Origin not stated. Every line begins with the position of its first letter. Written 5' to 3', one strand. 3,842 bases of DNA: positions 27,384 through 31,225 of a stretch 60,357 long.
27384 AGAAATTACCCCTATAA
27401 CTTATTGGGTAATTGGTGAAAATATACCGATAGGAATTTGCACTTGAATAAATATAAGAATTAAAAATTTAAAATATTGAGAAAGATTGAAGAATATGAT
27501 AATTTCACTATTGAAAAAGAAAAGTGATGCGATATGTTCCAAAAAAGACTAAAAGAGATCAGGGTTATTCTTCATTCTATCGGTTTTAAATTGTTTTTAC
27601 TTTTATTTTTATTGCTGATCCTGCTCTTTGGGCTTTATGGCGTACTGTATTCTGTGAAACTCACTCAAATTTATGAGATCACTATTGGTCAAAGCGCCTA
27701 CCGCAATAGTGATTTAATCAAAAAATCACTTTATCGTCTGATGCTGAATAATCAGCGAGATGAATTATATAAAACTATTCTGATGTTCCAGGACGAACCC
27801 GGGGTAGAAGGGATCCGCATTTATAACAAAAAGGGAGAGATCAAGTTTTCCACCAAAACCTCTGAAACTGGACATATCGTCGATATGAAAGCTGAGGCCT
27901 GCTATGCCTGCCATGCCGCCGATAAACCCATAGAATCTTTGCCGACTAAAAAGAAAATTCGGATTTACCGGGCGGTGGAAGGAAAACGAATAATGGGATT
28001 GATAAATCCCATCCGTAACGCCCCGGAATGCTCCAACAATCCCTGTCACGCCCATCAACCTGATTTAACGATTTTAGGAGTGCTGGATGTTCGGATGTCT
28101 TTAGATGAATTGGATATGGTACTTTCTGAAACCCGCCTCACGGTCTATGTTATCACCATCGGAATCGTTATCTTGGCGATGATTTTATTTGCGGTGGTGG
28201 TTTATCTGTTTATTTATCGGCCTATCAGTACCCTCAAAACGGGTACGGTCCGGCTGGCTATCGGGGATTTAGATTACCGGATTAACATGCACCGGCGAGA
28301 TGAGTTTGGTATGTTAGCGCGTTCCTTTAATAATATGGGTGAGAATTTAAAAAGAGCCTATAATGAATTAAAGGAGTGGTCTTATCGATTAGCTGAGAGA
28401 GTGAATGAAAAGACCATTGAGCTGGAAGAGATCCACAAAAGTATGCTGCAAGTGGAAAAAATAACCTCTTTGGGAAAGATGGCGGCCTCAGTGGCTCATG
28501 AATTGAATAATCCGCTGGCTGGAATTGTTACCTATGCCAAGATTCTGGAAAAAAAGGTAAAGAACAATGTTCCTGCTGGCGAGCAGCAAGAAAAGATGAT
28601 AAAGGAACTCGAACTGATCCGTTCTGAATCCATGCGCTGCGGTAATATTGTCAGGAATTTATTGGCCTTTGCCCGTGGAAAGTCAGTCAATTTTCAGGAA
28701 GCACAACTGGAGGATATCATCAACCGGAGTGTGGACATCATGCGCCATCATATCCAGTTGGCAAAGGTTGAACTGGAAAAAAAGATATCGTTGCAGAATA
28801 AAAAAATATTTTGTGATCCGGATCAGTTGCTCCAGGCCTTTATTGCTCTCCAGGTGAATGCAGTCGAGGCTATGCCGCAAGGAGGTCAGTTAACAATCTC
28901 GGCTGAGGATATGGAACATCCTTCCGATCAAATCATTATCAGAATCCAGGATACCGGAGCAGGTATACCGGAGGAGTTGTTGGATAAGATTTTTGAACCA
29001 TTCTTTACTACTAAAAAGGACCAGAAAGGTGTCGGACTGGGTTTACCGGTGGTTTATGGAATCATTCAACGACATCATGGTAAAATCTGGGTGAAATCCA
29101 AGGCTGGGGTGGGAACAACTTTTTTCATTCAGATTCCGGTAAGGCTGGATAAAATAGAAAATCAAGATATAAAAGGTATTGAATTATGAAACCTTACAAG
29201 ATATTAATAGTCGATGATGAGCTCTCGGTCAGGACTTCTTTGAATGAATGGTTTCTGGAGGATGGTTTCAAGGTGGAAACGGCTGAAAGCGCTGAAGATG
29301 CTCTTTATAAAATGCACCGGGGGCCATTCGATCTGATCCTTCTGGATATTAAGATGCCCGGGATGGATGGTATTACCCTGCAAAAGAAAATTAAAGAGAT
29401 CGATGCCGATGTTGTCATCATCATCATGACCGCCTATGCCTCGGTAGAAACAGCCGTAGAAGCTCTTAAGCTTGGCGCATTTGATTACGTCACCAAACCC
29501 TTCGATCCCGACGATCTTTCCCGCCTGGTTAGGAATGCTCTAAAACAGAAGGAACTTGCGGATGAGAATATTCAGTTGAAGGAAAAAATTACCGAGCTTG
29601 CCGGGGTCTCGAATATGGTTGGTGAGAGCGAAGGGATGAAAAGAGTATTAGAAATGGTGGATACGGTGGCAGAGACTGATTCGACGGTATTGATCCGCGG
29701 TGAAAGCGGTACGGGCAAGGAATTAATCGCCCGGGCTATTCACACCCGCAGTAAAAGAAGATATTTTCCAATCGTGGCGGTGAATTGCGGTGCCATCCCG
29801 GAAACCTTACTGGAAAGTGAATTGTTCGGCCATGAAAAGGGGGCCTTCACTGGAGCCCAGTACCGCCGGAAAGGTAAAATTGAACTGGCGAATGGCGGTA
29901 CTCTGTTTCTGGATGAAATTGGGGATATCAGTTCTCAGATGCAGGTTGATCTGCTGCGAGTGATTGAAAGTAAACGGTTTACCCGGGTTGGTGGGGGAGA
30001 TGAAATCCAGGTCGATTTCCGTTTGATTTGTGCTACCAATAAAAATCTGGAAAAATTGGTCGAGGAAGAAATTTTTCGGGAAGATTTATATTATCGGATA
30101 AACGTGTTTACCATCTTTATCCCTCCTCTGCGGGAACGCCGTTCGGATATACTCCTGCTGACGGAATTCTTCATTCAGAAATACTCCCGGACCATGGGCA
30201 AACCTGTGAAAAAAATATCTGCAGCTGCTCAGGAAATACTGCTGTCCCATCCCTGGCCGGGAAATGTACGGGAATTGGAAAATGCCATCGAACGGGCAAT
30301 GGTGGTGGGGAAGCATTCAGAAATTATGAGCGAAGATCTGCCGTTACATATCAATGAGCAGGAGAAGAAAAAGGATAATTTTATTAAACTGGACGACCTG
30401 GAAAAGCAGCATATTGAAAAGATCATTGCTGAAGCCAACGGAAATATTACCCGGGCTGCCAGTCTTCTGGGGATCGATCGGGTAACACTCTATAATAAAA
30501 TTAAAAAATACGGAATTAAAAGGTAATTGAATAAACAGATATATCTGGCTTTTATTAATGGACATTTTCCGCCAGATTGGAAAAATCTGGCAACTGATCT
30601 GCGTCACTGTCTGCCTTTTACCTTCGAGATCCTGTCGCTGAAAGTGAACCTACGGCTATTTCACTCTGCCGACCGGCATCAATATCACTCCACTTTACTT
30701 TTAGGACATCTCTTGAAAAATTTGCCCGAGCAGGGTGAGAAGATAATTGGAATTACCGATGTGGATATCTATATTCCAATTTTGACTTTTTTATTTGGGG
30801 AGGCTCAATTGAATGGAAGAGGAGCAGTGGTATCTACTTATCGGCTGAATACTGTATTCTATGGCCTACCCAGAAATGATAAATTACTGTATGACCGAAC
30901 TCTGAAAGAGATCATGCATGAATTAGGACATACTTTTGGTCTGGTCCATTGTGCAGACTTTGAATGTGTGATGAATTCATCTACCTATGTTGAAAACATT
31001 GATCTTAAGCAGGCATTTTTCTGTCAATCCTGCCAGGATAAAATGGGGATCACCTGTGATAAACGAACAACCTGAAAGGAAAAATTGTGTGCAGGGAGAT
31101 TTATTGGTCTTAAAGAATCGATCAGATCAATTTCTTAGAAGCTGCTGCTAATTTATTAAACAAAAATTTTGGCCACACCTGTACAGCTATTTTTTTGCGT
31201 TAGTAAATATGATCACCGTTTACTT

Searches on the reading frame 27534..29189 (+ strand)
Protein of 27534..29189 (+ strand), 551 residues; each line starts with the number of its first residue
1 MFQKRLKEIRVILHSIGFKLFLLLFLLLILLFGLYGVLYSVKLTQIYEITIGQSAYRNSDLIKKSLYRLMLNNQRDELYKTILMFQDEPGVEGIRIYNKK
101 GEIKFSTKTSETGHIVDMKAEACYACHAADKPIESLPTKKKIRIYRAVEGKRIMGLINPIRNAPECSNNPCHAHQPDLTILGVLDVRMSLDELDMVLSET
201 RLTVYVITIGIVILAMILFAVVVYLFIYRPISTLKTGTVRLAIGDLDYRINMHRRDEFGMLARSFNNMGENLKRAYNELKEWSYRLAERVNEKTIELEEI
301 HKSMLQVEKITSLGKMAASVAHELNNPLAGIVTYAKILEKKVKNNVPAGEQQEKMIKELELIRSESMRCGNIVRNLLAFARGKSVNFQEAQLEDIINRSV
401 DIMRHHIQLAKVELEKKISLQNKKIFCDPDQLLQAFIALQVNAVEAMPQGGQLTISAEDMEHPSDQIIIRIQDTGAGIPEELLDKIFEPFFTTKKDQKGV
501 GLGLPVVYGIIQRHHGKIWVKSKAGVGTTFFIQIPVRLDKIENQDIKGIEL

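Call 46: search_protein_families(library=pfam, proteins=[window:27534-29189:+], max_evalue=0.01)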
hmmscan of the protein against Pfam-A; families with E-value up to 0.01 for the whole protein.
window:27534-29189:+ (551 aa): 3 families
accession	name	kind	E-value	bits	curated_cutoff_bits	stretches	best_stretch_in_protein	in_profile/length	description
PF02518.31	HATPase_c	-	2.6e-26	92.7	26.4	1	428-537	2-110/111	Histidine kinase-, DNA gyrase B-, and HSP90-like ATPase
PF00512.31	HisKA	-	1.2e-13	51.3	26.9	1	313-382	2-63/66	His Kinase A (phospho-acceptor) domain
PF00672.30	HAMP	-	4.4e-12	46.6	25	1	229-273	8-52/53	HAMP domain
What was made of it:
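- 27534..29189 (+): Histidine kinase: TM1, a roughly 160-aa periplasmic domain with CYACH and CSNNPCH haem-c motifs, TM2, HAMP, HisKA, HATPase_c. It is a core partner of the FeS-NrfD pair. Pfam domains confirmed (call 46).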

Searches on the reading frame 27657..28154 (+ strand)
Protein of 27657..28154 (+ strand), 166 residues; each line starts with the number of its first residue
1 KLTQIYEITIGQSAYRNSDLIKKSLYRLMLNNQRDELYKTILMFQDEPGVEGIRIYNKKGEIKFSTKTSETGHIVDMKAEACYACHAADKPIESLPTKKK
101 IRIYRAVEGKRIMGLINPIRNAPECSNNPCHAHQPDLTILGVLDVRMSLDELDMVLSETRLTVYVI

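Call 88: search_solved_structures(query=window:27657-28154:+, max_evalue=1)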
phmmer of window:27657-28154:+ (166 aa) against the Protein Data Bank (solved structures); distinct sequences matched with E-value up to 1: 1.
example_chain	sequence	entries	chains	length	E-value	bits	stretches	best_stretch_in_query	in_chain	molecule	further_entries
2a62_A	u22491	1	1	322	0.68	13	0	120-152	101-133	Cadherin-8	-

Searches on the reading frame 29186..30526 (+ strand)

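Call 46: search_protein_families(library=pfam, proteins=[window:29186-30526:+], max_evalue=0.01)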
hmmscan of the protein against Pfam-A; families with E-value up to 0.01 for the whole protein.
window:29186-30526:+ (446 aa): 11 families
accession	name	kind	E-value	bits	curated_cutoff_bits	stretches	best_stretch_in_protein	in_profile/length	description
PF00158.32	Sigma54_activat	-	3.1e-72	242.2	20.2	1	144-310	1-167/168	Sigma-54 interaction domain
PF00072.30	Response_reg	-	7.7e-33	113.4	30.2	1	6-115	1-110/111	Response regulator receiver domain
PF25601.1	AAA_lid_14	-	1.5e-27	95.6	27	1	316-397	1-82/87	AAA+ ATPase lid domain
PF14532.12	Sigma54_activ_2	-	4.7e-20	72.7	25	1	145-315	1-138/138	Sigma-54 interaction domain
PF02954.25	HTH_8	-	4.8e-15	55.4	22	1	402-442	2-42/42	Bacterial regulatory protein, Fis family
PF07728.20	AAA_5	-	1.2e-09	38.8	22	1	168-287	2-124/139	AAA domain (dynein-related subfamily)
PF07724.20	AAA_2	-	1.2e-06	29.1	27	1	166-295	4-134/166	AAA domain (Cdc48 subfamily)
PF01078.27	Mg_chelatase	-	3.2e-06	27.1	20.3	1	223-285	93-157/207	Magnesium chelatase, subunit ChlI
PF00004.35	AAA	-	0.00012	23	21.2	1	168-292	1-115/131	ATPase family associated with various cellular activities (AAA)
PF13191.12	AAA_16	-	0.00049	21.1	32.6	1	149-233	7-101/167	AAA ATPase domain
PF18024.7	HTH_50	-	0.0061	16.7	27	0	403-445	9-50/50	Helix-turn-helix domain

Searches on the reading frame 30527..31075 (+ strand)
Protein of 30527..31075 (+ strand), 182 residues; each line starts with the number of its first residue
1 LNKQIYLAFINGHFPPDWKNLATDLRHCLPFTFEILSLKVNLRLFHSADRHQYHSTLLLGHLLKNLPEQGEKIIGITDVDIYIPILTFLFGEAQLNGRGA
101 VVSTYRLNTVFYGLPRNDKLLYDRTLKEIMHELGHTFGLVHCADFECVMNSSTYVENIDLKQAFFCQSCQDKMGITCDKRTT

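Call 46: search_protein_families(library=pfam, proteins=[window:30527-31075:+], max_evalue=0.01)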
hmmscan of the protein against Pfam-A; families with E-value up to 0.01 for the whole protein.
window:30527-31075:+ (182 aa): 6 families
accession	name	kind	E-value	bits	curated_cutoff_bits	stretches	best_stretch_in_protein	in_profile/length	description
PF07998.17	Peptidase_M54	-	1.9e-25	90.5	24.4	1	72-173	96-192/194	Peptidase family M54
PF13688.12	Reprolysin_5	-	0.0007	20.3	27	1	122-151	138-173/196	Metallo-peptidase family M12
PF12044.14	Metallopep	-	0.0021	17.1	27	1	128-151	317-338/427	Putative peptidase family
PF00413.30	Peptidase_M10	-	0.0042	17.4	24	1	129-153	112-136/159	Matrixin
PF13583.11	Reprolysin_4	-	0.0057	16.8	22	1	129-153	139-164/203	Metallo-peptidase family M12B Reprolysin-like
PF13582.12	Reprolysin_3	-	0.0085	17.1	22.4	0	112-141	93-122/123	Metallo-peptidase family M12B Reprolysin-like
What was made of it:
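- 30527..31075 (+): Archaemetzincin-like M54 zinc peptidase, the last gene of the conserved core. Its role is unknown. Pfam Peptidase_M54 1.9e-25 (call 46).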
